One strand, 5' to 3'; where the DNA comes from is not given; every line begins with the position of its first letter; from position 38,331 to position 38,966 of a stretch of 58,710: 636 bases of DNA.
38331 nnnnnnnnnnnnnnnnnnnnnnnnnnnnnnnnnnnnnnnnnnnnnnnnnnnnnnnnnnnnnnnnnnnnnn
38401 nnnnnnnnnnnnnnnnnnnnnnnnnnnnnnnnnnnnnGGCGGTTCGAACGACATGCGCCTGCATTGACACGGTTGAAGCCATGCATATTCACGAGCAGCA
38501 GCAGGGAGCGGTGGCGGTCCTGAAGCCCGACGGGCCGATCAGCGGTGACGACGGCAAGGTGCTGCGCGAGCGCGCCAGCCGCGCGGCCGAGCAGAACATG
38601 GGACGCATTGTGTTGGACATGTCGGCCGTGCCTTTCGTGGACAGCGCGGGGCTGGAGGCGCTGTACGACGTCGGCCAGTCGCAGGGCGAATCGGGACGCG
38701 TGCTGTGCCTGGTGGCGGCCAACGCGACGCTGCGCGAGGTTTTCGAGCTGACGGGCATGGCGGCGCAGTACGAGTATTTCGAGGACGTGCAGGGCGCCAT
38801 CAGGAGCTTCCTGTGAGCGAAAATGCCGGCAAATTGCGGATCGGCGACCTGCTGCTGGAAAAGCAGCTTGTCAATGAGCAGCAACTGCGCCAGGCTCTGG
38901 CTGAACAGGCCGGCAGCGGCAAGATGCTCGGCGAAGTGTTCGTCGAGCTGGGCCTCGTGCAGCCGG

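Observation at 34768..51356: Candidate undescribed system: a REC / HD-GYP / histidine kinase / STAS signalling module fused to a secretin-less type IV filament machine with lectin-like minor pilins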

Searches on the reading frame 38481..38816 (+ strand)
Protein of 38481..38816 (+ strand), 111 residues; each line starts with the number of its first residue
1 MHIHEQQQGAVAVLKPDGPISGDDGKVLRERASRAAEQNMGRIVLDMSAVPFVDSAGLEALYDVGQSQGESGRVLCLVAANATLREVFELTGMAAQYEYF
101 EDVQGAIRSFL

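Call 4: search_protein_families(library=pfam, proteins=[window:38481-38816:+], max_evalue=0.01)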
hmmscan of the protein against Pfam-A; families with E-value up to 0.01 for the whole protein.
window:38481-38816:+ (111 aa): 2 families
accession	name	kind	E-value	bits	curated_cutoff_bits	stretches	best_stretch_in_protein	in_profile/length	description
PF01740.26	STAS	-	2.7e-16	59.7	22.6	1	6-105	5-105/106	STAS domain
PF13466.11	STAS_2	-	2e-10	41.1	29.2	1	18-93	5-79/80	STAS domain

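Call 15: search_protein_families(library=ncbifam, proteins=[window:38481-38816:+], max_evalue=0.01)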
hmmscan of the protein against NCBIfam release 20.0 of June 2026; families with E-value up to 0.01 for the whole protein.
window:38481-38816:+ (111 aa): 5 families
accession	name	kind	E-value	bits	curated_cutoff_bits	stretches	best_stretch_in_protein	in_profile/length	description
TIGR00377.1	ant_ant_sig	superfamily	5.8e-14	51.9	53.45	1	1-97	3-100/108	anti-sigma factor antagonist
TIGR02886.1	spore_II_AA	equivalog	1.8e-07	31.1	114.75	1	28-106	26-105/106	anti-sigma F factor antagonist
TIGR00815.1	sulP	subfamily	0.0012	17.4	380.45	1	31-93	487-549/565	sulfate permease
NF008660.1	PRK11660.1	equivalog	0.0018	16.7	614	1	5-82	459-534/572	C4-dicarboxylic acid transporter DauA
NF033618.0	mlaB_1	equivalog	0.0048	17.3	90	1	41-93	36-88/94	lipid asymmetry maintenance protein MlaB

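Call 80: search_solved_structures(query=window:38481-38816:+, max_evalue=0.01)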
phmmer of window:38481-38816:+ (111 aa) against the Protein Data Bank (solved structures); distinct sequences matched with E-value up to 0.01: 6.
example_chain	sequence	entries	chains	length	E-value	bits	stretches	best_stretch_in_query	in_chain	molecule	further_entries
8ih8_A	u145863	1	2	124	4.5e-05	26.8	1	9-107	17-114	Anti-sigma-F factor antagonist RsfB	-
1sbo_A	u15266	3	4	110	0.00028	24.2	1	8-101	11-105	Putative anti-sigma factor antagonist TM1442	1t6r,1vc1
7ch8_K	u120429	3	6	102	0.0023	21.3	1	7-92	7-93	STAS domain-containing protein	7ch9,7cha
4hyl_A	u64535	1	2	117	0.0027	21.1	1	40-94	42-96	Stage II sporulation protein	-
1th8_B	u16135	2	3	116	0.004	20.5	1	11-106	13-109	Anti-sigma F factor antagonist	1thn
1auz_A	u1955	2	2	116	0.0053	20.1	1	11-104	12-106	SPOIIAA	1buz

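Call 86: find_encoding_contigs(protein=window:38481-38816:+, flank=10000, max_places=3)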
Protein window:38481-38816:+ (111 aa): 1 contig read that carries it; 1 place shown.
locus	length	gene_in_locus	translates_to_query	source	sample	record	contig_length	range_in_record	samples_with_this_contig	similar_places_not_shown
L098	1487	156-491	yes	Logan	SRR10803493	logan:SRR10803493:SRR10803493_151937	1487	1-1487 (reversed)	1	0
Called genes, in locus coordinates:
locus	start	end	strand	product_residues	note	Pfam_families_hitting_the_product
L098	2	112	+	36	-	?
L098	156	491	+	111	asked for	PF01740:STAS, PF13466:STAS_2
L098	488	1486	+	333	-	?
